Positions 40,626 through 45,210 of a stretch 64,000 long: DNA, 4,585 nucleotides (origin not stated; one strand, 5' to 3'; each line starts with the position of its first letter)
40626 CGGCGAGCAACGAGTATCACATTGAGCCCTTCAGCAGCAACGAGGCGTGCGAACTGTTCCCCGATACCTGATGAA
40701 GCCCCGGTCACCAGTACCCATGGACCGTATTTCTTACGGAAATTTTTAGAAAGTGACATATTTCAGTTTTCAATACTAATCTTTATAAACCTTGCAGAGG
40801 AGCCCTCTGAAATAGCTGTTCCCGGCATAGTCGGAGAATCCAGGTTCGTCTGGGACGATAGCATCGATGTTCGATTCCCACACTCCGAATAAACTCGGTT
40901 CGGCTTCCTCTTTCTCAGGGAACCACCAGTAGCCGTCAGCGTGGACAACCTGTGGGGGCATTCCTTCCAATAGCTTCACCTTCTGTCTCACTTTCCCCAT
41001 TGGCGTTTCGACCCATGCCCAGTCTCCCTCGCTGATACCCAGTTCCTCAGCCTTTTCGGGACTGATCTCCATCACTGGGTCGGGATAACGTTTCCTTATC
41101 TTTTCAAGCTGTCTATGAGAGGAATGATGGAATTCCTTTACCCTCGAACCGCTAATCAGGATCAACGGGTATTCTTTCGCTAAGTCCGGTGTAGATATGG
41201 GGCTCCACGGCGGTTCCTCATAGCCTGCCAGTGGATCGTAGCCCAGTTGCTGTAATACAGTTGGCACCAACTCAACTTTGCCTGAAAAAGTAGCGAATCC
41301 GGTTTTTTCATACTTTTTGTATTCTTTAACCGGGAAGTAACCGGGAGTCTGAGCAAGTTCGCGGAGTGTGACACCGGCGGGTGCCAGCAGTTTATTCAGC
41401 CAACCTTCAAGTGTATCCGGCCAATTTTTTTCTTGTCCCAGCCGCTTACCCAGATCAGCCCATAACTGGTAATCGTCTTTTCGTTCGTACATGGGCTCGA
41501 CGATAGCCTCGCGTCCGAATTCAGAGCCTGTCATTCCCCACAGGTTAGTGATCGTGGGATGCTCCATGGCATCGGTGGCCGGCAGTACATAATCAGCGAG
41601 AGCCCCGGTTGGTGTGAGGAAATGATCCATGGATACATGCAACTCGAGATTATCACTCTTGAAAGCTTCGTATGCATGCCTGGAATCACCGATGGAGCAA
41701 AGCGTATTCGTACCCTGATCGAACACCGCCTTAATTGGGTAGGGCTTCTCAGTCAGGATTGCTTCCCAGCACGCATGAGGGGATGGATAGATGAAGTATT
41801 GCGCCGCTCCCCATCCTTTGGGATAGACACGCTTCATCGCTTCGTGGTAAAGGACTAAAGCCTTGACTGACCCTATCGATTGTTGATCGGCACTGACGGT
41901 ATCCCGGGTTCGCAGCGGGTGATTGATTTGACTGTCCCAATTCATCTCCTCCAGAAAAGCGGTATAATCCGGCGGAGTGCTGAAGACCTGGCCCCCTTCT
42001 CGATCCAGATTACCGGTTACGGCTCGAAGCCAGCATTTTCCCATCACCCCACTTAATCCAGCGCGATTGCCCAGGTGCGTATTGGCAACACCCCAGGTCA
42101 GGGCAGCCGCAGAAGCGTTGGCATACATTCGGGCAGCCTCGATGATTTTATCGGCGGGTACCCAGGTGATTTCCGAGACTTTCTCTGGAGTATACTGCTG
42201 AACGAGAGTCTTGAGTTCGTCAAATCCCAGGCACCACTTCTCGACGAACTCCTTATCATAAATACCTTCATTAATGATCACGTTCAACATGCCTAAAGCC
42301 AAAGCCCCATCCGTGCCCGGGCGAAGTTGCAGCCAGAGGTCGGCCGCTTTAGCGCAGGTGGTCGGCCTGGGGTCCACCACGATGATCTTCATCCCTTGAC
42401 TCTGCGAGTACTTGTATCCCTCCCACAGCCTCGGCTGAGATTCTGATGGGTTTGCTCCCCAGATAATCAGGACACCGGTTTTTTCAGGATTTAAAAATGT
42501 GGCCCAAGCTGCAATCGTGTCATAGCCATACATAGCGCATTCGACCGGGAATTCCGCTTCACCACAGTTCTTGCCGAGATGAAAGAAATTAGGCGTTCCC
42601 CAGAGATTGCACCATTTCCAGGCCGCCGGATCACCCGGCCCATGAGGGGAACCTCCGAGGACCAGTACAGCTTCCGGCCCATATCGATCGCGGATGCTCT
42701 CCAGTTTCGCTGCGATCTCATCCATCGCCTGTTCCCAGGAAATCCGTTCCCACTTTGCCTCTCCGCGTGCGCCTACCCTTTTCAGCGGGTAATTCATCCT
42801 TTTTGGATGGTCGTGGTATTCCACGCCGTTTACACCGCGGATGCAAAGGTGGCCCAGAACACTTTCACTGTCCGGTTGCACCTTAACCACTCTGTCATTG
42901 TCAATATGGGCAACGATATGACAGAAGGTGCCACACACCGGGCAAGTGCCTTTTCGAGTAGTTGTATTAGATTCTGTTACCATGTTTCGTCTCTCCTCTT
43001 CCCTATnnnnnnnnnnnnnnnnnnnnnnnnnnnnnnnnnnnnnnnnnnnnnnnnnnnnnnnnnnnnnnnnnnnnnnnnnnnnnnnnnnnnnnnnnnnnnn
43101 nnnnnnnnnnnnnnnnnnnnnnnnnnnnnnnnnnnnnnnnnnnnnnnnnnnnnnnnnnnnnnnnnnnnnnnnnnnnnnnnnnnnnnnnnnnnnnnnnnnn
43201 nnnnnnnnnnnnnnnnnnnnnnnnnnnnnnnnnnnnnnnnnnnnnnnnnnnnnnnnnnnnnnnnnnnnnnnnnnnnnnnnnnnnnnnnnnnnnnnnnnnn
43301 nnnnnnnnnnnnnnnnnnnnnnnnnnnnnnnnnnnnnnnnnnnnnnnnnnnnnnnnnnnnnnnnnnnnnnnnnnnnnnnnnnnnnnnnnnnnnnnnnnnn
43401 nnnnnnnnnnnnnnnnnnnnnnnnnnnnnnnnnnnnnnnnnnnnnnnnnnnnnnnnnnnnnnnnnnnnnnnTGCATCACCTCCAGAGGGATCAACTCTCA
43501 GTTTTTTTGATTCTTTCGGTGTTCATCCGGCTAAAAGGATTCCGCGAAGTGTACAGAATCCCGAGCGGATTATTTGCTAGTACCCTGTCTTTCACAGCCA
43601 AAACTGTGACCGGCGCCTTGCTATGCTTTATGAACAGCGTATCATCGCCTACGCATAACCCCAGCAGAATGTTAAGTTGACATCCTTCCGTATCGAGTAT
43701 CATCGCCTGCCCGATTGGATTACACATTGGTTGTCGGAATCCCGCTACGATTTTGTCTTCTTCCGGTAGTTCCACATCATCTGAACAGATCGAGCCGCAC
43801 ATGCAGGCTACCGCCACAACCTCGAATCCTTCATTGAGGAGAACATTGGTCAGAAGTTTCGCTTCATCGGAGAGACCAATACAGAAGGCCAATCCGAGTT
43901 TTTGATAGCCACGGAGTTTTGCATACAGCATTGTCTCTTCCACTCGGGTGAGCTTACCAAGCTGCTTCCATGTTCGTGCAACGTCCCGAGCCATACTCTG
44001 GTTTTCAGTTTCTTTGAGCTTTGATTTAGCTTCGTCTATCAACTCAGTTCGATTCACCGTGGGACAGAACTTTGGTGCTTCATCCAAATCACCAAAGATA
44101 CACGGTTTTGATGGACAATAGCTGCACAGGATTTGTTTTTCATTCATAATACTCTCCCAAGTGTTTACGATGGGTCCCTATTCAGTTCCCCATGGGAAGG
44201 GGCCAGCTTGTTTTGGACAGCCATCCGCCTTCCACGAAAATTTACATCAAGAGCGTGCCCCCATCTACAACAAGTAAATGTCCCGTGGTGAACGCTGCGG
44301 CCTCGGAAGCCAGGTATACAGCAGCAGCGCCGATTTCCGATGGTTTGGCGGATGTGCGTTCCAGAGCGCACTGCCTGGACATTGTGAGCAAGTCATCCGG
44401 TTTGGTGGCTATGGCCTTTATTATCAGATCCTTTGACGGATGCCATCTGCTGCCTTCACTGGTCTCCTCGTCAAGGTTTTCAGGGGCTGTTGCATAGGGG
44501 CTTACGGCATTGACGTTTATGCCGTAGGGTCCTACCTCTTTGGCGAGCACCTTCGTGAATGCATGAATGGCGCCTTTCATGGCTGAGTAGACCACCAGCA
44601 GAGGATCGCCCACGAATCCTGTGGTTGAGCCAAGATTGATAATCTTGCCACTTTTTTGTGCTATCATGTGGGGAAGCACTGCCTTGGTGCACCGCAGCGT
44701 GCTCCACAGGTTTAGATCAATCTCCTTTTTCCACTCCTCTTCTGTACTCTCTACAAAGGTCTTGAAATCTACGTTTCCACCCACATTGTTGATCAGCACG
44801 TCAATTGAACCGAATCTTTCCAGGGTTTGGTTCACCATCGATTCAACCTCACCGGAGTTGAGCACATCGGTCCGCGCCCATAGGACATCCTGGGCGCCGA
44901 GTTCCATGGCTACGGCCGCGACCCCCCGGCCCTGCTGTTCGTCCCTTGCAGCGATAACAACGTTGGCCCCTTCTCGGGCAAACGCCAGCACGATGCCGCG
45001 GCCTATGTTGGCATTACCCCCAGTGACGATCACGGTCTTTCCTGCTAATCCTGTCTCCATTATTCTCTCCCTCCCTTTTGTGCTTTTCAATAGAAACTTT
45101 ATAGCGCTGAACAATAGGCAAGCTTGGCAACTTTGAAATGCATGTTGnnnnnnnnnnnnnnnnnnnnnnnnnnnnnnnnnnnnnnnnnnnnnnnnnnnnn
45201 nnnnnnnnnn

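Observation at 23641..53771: ~30-kb anaerobic catabolic island combining pterin enzymes with a CoA-dependent beta-oxidation-like toolkit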

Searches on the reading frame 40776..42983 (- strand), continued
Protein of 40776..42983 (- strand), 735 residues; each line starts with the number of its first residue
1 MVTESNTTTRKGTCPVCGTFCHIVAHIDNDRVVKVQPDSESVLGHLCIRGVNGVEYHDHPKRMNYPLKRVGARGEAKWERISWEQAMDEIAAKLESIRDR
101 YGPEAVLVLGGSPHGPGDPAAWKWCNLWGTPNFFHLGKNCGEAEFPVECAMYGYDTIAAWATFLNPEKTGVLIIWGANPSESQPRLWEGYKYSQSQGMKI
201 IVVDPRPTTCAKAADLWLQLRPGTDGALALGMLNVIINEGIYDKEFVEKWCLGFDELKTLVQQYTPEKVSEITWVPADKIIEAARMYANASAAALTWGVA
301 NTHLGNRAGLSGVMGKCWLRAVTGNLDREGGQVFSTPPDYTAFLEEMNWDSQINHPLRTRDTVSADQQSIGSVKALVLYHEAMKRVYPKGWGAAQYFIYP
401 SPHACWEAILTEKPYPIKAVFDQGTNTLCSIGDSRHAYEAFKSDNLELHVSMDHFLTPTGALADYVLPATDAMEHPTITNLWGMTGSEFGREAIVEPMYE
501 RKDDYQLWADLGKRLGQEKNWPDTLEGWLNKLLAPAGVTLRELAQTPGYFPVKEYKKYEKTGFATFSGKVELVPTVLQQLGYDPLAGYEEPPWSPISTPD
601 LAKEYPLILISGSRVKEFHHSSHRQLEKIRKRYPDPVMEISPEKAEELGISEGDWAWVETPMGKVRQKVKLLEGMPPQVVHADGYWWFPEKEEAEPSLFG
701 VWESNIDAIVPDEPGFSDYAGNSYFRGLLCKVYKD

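Call 87: get_annotated_region(hit=H2, flank=4000)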
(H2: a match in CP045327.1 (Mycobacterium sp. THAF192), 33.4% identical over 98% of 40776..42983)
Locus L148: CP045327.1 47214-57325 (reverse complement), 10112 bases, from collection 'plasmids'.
description: Mycobacterium sp. THAF192 plasmid pTHAF192_b, complete sequence
organism: Mycobacterium sp. THAF192 (NCBI taxid 2587868)
taxonomy: Bacteria; Actinomycetota; Actinomycetes; Mycobacteriales; Mycobacteriaceae; Mycobacterium; Mycobacterium sp. THAF192
host: -; source: pure culture,Surface of a polyethylene microplastic particle present in tank 6 of a marine aquarium ...; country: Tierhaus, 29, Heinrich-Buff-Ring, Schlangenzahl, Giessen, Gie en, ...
typing (MOB-suite, as given by PLSDB): mobilizable; relaxase MOBF
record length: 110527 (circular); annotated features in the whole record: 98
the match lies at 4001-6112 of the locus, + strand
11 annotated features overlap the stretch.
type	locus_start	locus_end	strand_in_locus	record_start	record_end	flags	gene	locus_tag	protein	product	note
CDS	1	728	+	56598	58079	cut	tmoA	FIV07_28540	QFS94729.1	Toluene-4-monooxygenase system protein A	-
CDS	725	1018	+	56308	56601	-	-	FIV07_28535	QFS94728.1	Toluene-4-monooxygenase system protein B (TmoB)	-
CDS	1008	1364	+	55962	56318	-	tmoC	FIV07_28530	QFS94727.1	Toluene-4-monooxygenase system ferredoxin subunit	-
CDS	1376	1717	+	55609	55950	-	tmoD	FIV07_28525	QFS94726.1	Toluene-4-monooxygenase system protein D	-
CDS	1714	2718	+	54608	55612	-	tmoE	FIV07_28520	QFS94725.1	Toluene-4-monooxygenase system protein E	-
CDS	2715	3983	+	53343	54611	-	bedA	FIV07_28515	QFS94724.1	Benzene 1,2-dioxygenase system ferredoxin--NAD(+) reductase subunit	-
CDS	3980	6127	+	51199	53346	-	-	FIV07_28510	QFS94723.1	Acetylene hydratase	-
CDS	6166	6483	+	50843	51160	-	-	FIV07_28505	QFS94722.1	Antibiotic biosynthesis monooxygenase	-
CDS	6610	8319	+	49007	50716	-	atzF3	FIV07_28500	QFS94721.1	Allophanate hydrolase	-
CDS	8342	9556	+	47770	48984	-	moeA3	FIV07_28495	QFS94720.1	Molybdopterin molybdenumtransferase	-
CDS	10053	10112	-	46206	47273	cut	moaA2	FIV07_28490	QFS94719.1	Cyclic pyranopterin monophosphate synthase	-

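Call 90: predict_structure(alignment_id=A2)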
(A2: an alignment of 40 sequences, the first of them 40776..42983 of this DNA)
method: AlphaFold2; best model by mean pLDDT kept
length: 735 residues; sequences in the alignment: 40
mean_pLDDT: 91.3   pTM: 0.92
mean pLDDT of the five models: 91.3, 89.0, 88.4, 88.2, 86.2
residues with pLDDT >= 90: 536; 70-90: 175; 50-70: 21; < 50: 3
segments of 3 or more residues with pLDDT < 50: 1-3
pLDDT, mean of each block of 10 residues (from residue 1): 68 86 92 92 84 91 96 93 98 98 95 67 95 81 85 77 85 91 85 95 94 97 96 99 98 98 98 98 98 88 86 95 94 87 91 95 93 93 86 87 96 98 87 93 98 93 96 89 84 93 93 95 94 94 90 88 93 96 93 93 96 69 85 91 98 97 96 95 91 90 92 89 91 96
secondary structure, 60 per line:
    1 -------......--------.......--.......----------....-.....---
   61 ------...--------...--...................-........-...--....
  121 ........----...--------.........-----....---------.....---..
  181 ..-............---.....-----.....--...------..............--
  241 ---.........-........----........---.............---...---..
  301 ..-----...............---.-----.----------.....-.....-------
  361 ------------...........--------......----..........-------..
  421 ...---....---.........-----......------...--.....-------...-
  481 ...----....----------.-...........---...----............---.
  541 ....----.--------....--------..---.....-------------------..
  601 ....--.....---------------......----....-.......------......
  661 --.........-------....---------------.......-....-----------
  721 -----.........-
elements in order (helices of 4 or more, strands of 3 or more residues): E8-13 E22-28 E31-37 H48-51 H53-57 E67-69 E78-80 H83-101 E106-110 H117-128 E133-135 H144-152 H158-161 E171-175 H179-182 H184-195 E199-203 H209-213 E216-218 H225-238 H244-250 H254-261 H266-273 H277-289 E293-295 H299-302 H308-322 H343-347 H349-353 H373-383 H392-397 H402-411 E419-423 H427-430 H434-442 E448-453 E465-469 E477-479 E488-491 H504-514 H525-536 H540-544 H558-561 H575-579 H599-604 E607-611 H627-632 E637-640 H642-648 E655-660 E663-671 E679-682 H698-704 H706-709 E726-734

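Call 92: fold_search(model_id=the predicted structure, library=pdb)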
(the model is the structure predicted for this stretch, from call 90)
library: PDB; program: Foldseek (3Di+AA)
matches with E <= 10: 884; with E <= 0.001: 181
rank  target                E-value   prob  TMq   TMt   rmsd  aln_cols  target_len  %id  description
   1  2e7z                  4.3e-65  1.00  0.89  0.90   2.7       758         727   33  Acetylene Hydratase from Pelobacter acetylenicus (released 2007-02-27)
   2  7vw6_A                8.3e-44  1.00  0.76  0.62   5.3       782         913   22  Cryo-EM Structure of Formate Dehydrogenase 1 from Methylorubrum extorquens AM1 (released 2022-06-01)
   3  8j83_A                7.4e-43  1.00  0.76  0.62   5.3       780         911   22  Crystal structure of formate dehydrogenase from Methylorubrum extorquens AM1 (released 2023-10-11)
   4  1fdi                  1.1e-42  1.00  0.75  0.77   6.0       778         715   22  OXIDIZED FORM OF FORMATE DEHYDROGENASE H FROM E. COLI COMPLEXED WITH THE INHIBITOR NITRITE (released 1997-08-20)
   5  2v3v                  1.2e-42  1.00  0.76  0.77   5.5       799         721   22  A New Catalytic Mechanism of Periplasmic Nitrate Reductase from Desulfovibrio desulfuricans ATCC 27774 from Crystallogra (released 2008-03-18)
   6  2v45                  2.6e-42  1.00  0.77  0.78   5.9       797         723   22  A New Catalytic Mechanism of Periplasmic Nitrate Reductase from Desulfovibrio desulfuricans ATCC 27774 from Crystallogra (released 2008-03-18)
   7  2vpw_A                3.4e-42  1.00  0.79  0.79   4.7       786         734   25  Polysulfide reductase with bound menaquinone (released 2008-06-10)
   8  2jio                  5.9e-42  1.00  0.77  0.79   5.7       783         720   22  A New Catalytic Mechanism of Periplasmic Nitrate Reductase from Desulfovibrio desulfuricans ATCC 27774 from Crystallogra (released 2008-03-18)
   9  2nap                  1.3e-41  1.00  0.77  0.78   6.0       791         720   22  DISSIMILATORY NITRATE REDUCTASE (NAP) FROM DESULFOVIBRIO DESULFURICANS (released 1999-09-19)
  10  7z0t_A                6.2e-41  1.00  0.76  0.78   5.4       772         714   21  Structure of the Escherichia coli formate hydrogenlyase complex (aerobic preparation, composite structure) (released 2022-09-28)
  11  1aa6                  1.1e-40  1.00  0.72  0.76   6.0       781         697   22  REDUCED FORM OF FORMATE DEHYDROGENASE H FROM E. COLI (released 1997-08-20)
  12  9ktl_A                2.0e-40  1.00  0.74  0.58   5.7       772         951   22  Cryo-EM structure of reduced form of formate dehydrogenase from Rhodobacter aestuarii (RaFDH) with NADH (released 2025-06-18)
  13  7l5i                  4.7e-40  1.00  0.72  0.69   5.2       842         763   19  Crystal Structure of Haemophilus influenzae MtsZ at pH 7.0 (released 2021-04-21)
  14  8rqz_C                7.3e-40  1.00  0.77  0.59   5.2       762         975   20  Crystal structure of Molybdenum bispyranopterin guanine dinucleotide formate dehydrogenases ForCE1 from Bacillus subti (released 2025-08-06)
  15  5ch7_C                9.6e-40  1.00  0.74  0.62   6.9       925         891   18  Crystal structure of the perchlorate reductase PcrAB - Phe164 gate switch intermediate - from Azospira suillum PS (released 2016-03-09)
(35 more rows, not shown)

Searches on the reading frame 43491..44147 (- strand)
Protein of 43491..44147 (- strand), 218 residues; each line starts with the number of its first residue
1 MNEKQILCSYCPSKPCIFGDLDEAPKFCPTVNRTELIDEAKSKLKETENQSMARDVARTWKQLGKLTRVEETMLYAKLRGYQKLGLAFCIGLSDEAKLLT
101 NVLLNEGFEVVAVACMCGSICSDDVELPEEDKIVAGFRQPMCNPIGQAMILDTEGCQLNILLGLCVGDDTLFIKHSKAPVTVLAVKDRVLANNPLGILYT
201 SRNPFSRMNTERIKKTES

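Call 28: search_protein_families(library=ncbifam, proteins=[window:43491-44147:-], max_evalue=0.00001)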
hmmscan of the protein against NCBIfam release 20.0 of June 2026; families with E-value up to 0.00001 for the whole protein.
window:43491-44147:- (218 aa): 0 families

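Call 69: search_solved_structures(query=window:43491-44147:-, max_evalue=1)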
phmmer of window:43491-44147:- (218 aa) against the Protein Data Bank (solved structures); distinct sequences matched with E-value up to 1: 2.
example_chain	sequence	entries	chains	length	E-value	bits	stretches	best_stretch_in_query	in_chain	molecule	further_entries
9ftd_A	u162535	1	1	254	0.28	14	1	22-73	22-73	BmGPI12, BMN1 family, BMN1-9, BmSA1 orthologue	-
9jvc_A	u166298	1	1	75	0.99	12.2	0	5-48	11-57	Double-stranded RNA-binding protein 2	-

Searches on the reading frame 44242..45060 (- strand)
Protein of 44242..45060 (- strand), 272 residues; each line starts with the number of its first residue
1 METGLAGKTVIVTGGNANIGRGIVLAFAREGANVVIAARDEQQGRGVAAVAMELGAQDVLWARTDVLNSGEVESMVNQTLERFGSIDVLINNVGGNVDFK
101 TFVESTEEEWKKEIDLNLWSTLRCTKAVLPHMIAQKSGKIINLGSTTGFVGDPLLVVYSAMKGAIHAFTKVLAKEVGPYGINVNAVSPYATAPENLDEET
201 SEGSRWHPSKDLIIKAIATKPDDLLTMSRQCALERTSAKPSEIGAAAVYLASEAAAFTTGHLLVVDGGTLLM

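Call 79: search_protein_families(library=pfam, proteins=[window:44242-45060:-], max_evalue=0.001)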
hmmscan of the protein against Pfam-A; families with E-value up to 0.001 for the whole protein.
window:44242-45060:- (272 aa): 3 families
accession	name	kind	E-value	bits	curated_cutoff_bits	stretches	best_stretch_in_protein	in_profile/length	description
PF13561.12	adh_short_C2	-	8.2e-53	179.8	27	2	17-192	6-177/236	Enoyl-(Acyl carrier protein) reductase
PF00106.31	adh_short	-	8.1e-51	172.7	26.6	1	8-199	1-190/195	short chain dehydrogenase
PF08659.16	KR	-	2.2e-09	37.9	22.6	1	9-172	2-163/180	KR domain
